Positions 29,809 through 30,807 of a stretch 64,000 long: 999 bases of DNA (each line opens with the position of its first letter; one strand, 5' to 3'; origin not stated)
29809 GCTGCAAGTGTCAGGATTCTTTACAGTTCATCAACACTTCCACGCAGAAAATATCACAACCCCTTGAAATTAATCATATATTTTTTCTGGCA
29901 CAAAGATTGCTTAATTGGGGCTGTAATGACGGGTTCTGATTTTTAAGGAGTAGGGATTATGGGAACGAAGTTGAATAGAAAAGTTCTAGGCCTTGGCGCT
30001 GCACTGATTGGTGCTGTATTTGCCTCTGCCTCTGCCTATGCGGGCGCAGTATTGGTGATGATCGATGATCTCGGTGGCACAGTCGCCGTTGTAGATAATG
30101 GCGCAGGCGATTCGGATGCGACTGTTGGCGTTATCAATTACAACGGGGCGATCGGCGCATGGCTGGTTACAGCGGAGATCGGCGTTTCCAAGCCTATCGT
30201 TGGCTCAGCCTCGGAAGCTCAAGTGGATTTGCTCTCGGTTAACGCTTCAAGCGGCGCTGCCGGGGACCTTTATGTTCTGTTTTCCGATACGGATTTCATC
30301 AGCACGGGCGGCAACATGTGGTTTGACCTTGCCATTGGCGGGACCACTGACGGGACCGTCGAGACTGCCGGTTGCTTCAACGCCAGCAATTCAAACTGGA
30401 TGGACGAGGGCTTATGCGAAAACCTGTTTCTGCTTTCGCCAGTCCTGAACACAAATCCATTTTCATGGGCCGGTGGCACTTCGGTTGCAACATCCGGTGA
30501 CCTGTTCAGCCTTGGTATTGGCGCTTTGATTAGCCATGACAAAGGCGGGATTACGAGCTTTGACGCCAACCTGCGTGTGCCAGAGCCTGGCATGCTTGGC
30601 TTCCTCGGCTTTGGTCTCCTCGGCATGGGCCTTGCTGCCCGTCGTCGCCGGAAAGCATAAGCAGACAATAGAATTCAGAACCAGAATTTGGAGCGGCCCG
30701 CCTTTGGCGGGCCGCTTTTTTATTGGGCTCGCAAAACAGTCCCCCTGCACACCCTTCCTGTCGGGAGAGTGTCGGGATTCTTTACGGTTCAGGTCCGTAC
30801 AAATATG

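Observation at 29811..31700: Tandem pair of near-identical secreted PEP-CTERM proteins with an uncharacterized Gly/Thr-rich domain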

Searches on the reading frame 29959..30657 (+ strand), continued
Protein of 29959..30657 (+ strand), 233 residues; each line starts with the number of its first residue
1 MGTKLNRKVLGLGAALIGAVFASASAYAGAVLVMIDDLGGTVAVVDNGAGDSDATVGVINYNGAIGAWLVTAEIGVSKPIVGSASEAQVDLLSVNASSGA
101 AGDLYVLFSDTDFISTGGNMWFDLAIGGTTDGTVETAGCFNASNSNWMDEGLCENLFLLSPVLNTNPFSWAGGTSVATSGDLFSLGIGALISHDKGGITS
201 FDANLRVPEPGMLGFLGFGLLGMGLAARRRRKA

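Call 52: fold_search(model_id=the predicted structure, library=pdb)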
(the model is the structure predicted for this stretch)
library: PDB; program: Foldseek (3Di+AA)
matches with E <= 10: 1444; with E <= 0.001: 18
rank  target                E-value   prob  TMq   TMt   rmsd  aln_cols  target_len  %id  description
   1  4d0q                  2.5e-05  1.00  0.26  0.33  11.8       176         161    8  Hyaluronan Binding Module of the Streptococcal Pneumoniae Hyaluronate Lyase (released 2014-08-06)
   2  5w6h_A                1.0e-04  1.00  0.32  0.13   9.4       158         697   13  Crystal structure of Bacteriophage CBA120 tailspike protein 4 enzymatically active domain (TSP4dN, orf213) (released 2018-10-24)
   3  3czu_A                4.5e-04  0.94  0.25  0.31  13.4       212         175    8  Crystal structure of the human ephrin A2- ephrin A1 complex (released 2008-08-12)
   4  8a28_A                4.8e-04  0.99  0.26  0.17  12.4       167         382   10  Structure of the astacin zymogen of LAST-MAM from Limulus polyphemus (released 2022-10-19)
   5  4qaw_H                5.1e-04  0.91  0.25  0.14  15.6       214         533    9  Structure of modular Xyn30D from Paenibacillus barcinonensis (released 2014-10-08)
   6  8iqe_C                5.4e-04  0.87  0.21  0.11  10.3       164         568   13  Crystal structure of tetrameric K2-2 TSP (released 2024-02-21)
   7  8j3x_B                5.7e-04  1.00  0.28  0.19  10.4       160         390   12  Crystal structure of CBM6E from Saccharophagus degradans (released 2024-04-24)
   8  1of3_B                5.7e-04  0.95  0.23  0.28  10.4       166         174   14  Structural and thermodynamic dissection of specific mannan recognition by a carbohydrate-binding module, TmCBM27 (released 2003-04-17)
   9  8iqe_A                6.7e-04  0.89  0.21  0.11   8.9       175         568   11  Crystal structure of tetrameric K2-2 TSP (released 2024-02-21)
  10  8xmz_A                7.9e-04  0.99  0.25  0.37   8.6       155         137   11  Crystal structure of a novel porphyran-binding carbohydrate binding module (released 2024-01-17)
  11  1of3_A                7.9e-04  0.96  0.24  0.30  11.1       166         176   14  Structural and thermodynamic dissection of specific mannan recognition by a carbohydrate-binding module, TmCBM27 (released 2003-04-17)
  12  8iqe_D                7.9e-04  0.94  0.24  0.13  11.1       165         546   11  Crystal structure of tetrameric K2-2 TSP (released 2024-02-21)
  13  9occ_E                8.3e-04  0.41  0.18  0.08  18.1       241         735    8  Sf11 bacteriophage tail (released 2025-11-12)
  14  2xom_A                8.8e-04  1.00  0.28  0.40   8.5       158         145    8  Atomic resolution structure of TmCBM61 in complex with beta-1,4- galactotriose (released 2010-09-08)
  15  3nru_A                8.8e-04  0.98  0.26  0.34   8.9       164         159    8  Ligand binding domain of EPHA7 (released 2010-12-08)
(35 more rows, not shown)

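Call 55: search_protein_representatives(alignment_id=A1)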
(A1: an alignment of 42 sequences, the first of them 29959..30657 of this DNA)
Query: 42 sequences, 223 profile positions. Proteins with E-value up to 0.001 (for the whole library): 15342; up to 1e-10: 5816; up to 1e-30: 2285. The best 150 are listed.
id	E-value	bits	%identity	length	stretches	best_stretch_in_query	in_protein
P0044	2.0e-74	266.1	-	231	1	1-220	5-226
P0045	4.9e-71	255.1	-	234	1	5-222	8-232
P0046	2.7e-70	252.6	-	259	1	1-221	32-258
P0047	3.7e-70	252.2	-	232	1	3-221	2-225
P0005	4.6e-70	251.9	-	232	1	4-222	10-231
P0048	2.9e-69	249.3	-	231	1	4-222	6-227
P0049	4.9e-69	248.5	-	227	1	1-221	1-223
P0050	6.4e-69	248.1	-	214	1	12-222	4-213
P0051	1.3e-68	247.1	-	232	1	3-219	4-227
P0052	1.4e-68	247.1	-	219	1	8-222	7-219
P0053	2.4e-68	246.3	-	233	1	8-222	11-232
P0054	1.1e-67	244.2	-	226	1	4-221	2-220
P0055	1.1e-67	244.1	-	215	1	1-220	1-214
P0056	1.6e-67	243.6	-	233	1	1-222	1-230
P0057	1.8e-67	243.4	-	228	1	1-220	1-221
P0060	6.0e-67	241.7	-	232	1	3-221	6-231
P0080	1.6e-64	233.7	-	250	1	3-221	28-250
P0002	4.7e-64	232.2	-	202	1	30-222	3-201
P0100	7.4e-63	228.3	-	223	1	13-222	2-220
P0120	4.5e-62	225.8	-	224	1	2-221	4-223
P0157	4.0e-60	219.4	-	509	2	1-220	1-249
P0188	1.8e-59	217.2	-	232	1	1-220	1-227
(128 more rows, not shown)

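Call 56: search_protein_families(library=ncbifam, proteins=[P0044, P0045, P0046, P0050, P0060, P0080, P0100, P0120, P0157, P0188], max_evalue=0.0001)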
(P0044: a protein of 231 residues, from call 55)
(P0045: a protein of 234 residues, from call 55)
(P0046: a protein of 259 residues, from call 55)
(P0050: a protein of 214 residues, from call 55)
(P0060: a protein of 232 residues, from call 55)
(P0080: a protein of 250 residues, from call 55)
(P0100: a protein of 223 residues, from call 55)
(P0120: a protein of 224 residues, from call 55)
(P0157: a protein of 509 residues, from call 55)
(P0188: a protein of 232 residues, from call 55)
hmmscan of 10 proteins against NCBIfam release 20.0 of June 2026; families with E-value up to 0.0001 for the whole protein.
P0044 (231 aa): 3 families
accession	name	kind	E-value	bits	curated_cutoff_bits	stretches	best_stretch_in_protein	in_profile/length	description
NF033554.9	floc_PepA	equivalog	4.8e-08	33.1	80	1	98-226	144-260/261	flocculation-associated PEP-CTERM protein PepA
NF038125.1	PEP_CTERM_THxN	subfamily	2.5e-06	27.3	85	1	190-226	207-246/246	THxN family PEP-CTERM protein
NF041538.1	PEP_EDSA_1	subfamily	4.8e-05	23.2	100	1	94-226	181-307/307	EDSAP-1 family PEP-CTERM protein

P0045 (234 aa): 3 families
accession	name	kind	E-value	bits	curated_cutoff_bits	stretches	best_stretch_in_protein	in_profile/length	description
NF038125.1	PEP_CTERM_THxN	subfamily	5.1e-06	26.2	85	1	189-227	203-243/246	THxN family PEP-CTERM protein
TIGR02595.1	PEP_CTERM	domain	1.1e-05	26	16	1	207-233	1-24/24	PEP-CTERM sorting domain-containing protein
NF041538.1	PEP_EDSA_1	subfamily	2.4e-05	24.1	100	1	115-225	207-302/307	EDSAP-1 family PEP-CTERM protein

P0046 (259 aa): 6 families
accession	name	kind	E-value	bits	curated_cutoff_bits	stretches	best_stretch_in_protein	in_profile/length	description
NF041538.1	PEP_EDSA_1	subfamily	2.4e-08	34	100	1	174-256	234-306/307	EDSAP-1 family PEP-CTERM protein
NF033554.9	floc_PepA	equivalog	7.9e-08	32.4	80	1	161-256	177-259/261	flocculation-associated PEP-CTERM protein PepA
NF038125.1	PEP_CTERM_THxN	subfamily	1.9e-07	31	85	1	229-256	215-245/246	THxN family PEP-CTERM protein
NF038129.1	PEP_NF038129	equivalog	1e-06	28.8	65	1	223-256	158-193/194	NF038129 family PEP-CTERM protein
NF041927.1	Xrt_dep_XDP1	equivalog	1.9e-05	24.8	125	1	231-256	216-241/242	exosortase-dependent surface protein XDP1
TIGR02595.1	PEP_CTERM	domain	2.9e-05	24.6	16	1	234-256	1-22/24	PEP-CTERM sorting domain-containing protein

P0050 (214 aa): 9 families
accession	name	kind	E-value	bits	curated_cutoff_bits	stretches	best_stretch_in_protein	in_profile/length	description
NF033554.9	floc_PepA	equivalog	3.8e-10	40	80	1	75-212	130-261/261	flocculation-associated PEP-CTERM protein PepA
NF038125.1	PEP_CTERM_THxN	subfamily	3.1e-08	33.5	85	1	114-211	159-246/246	THxN family PEP-CTERM protein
NF041538.1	PEP_EDSA_1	subfamily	1.6e-07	31.3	100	1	85-211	206-307/307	EDSAP-1 family PEP-CTERM protein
NF038129.1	PEP_NF038129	equivalog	7e-07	29.3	65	1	109-211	94-194/194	NF038129 family PEP-CTERM protein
NF038126.1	PEP_CTERM_FxDxF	subfamily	7.4e-07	29.5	50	1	87-211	38-165/165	FxDxF family PEP-CTERM protein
TIGR02595.1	PEP_CTERM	domain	6.8e-06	26.6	16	1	188-212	1-24/24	PEP-CTERM sorting domain-containing protein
NF038119.1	PEP_CTERM_MHFG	equivalog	3.1e-05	24.4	100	1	166-212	214-260/260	MHFG family PEP-CTERM protein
NF033947.0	PEP-cistern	hypoth_equivalog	7.4e-05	22.6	60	0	171-210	155-195/195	cistern family PEP-CTERM protein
NF038120.1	PEP_CTERM_QFxxD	subfamily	8.2e-05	22.6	80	1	116-212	117-215/215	NF038120 family PEP-CTERM protein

P0060 (232 aa): 1 family
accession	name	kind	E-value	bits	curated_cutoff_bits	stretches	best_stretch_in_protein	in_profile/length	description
NF033554.9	floc_PepA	equivalog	7.2e-05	22.7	80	1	119-230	152-260/261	flocculation-associated PEP-CTERM protein PepA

P0080 (250 aa): 5 families
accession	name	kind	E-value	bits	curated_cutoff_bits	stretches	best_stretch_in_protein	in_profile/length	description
NF033554.9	floc_PepA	equivalog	1.4e-08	34.9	80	1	114-250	133-261/261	flocculation-associated PEP-CTERM protein PepA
NF038125.1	PEP_CTERM_THxN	subfamily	7.1e-06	25.8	85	1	217-249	216-246/246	THxN family PEP-CTERM protein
NF041538.1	PEP_EDSA_1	subfamily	1e-05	25.4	100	1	92-249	178-307/307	EDSAP-1 family PEP-CTERM protein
NF038129.1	PEP_NF038129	equivalog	2.3e-05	24.3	65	1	218-249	162-194/194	NF038129 family PEP-CTERM protein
TIGR02595.1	PEP_CTERM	domain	8.4e-05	23.1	16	1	226-249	1-24/24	PEP-CTERM sorting domain-containing protein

P0100 (223 aa): 4 families
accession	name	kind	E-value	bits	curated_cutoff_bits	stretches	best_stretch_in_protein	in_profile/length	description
NF033554.9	floc_PepA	equivalog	2.6e-06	27.5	80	1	109-219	163-261/261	flocculation-associated PEP-CTERM protein PepA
NF038129.1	PEP_NF038129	equivalog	6e-06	26.2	65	1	146-218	120-194/194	NF038129 family PEP-CTERM protein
NF038125.1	PEP_CTERM_THxN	subfamily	2.4e-05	24.1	85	1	191-218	217-246/246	THxN family PEP-CTERM protein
NF041538.1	PEP_EDSA_1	subfamily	3.3e-05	23.7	100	1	183-218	274-307/307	EDSAP-1 family PEP-CTERM protein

P0120 (224 aa): 2 families
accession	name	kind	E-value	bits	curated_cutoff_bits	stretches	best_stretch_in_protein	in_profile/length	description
NF041538.1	PEP_EDSA_1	subfamily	9.3e-08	32.1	100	1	100-220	187-305/307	EDSAP-1 family PEP-CTERM protein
TIGR02595.1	PEP_CTERM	domain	4.7e-05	23.9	16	1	199-222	1-23/24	PEP-CTERM sorting domain-containing protein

P0157 (509 aa): 11 families
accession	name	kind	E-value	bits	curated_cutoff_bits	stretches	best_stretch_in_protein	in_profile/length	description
NF038129.1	PEP_NF038129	equivalog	2.1e-12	47.3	65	2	448-501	138-193/194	NF038129 family PEP-CTERM protein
NF038125.1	PEP_CTERM_THxN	subfamily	4.3e-11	42.9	85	1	469-501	213-245/246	THxN family PEP-CTERM protein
NF033554.9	floc_PepA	equivalog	9e-11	42.1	80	1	117-249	132-260/261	flocculation-associated PEP-CTERM protein PepA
NF038124.1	PEP_CTERM_TLD_A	exception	3.6e-08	33.3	100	0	403-501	137-233/235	PEP_CTERM-anchored TLD domain-containing protein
NF038120.1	PEP_CTERM_QFxxD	subfamily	5.1e-08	33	80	0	460-501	177-215/215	NF038120 family PEP-CTERM protein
NF041927.1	Xrt_dep_XDP1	equivalog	4.3e-07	30.2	125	0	474-501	214-241/242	exosortase-dependent surface protein XDP1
NF038118.1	PEP_CTERM_CCXG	equivalog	5.3e-07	29.5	90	0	464-501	164-198/199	CCXG family PEP-CTERM protein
TIGR02595.1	PEP_CTERM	domain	1e-06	29.1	16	0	226-252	1-23/24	PEP-CTERM sorting domain-containing protein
NF041538.1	PEP_EDSA_1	subfamily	1.5e-06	28.1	100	1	377-502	177-307/307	EDSAP-1 family PEP-CTERM protein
NF033947.0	PEP-cistern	hypoth_equivalog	2.3e-06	27.5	60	0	469-501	163-195/195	cistern family PEP-CTERM protein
NF038119.1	PEP_CTERM_MHFG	equivalog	4.8e-06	27.1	100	0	211-248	221-258/260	MHFG family PEP-CTERM protein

P0188 (232 aa): 3 families
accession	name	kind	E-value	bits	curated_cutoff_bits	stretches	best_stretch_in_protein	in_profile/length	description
NF038125.1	PEP_CTERM_THxN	subfamily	1.3e-07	31.5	85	1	193-227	210-246/246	THxN family PEP-CTERM protein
NF033554.9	floc_PepA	equivalog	1.3e-06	28.5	80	1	82-227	159-260/261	flocculation-associated PEP-CTERM protein PepA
NF038129.1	PEP_NF038129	equivalog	5.3e-05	23.1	65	1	182-226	145-193/194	NF038129 family PEP-CTERM protein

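Call 64: search_solved_structures(query=A1, max_evalue=1)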
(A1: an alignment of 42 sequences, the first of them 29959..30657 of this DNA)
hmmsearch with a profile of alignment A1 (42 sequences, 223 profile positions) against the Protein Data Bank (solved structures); distinct sequences matched with E-value up to 1: 0.

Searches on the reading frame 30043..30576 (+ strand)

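Call 15: search_protein_families(library=ncbifam, proteins=[window:30043-30576:+], max_evalue=10)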
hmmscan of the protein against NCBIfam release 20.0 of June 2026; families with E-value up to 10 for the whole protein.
seq(178 aa): 1 family
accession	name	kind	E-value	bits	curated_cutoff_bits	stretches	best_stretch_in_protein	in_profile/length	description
NF006433.0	PRK08719.1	subfamily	0.039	13.8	170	1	48-95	40-87/147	ribonuclease H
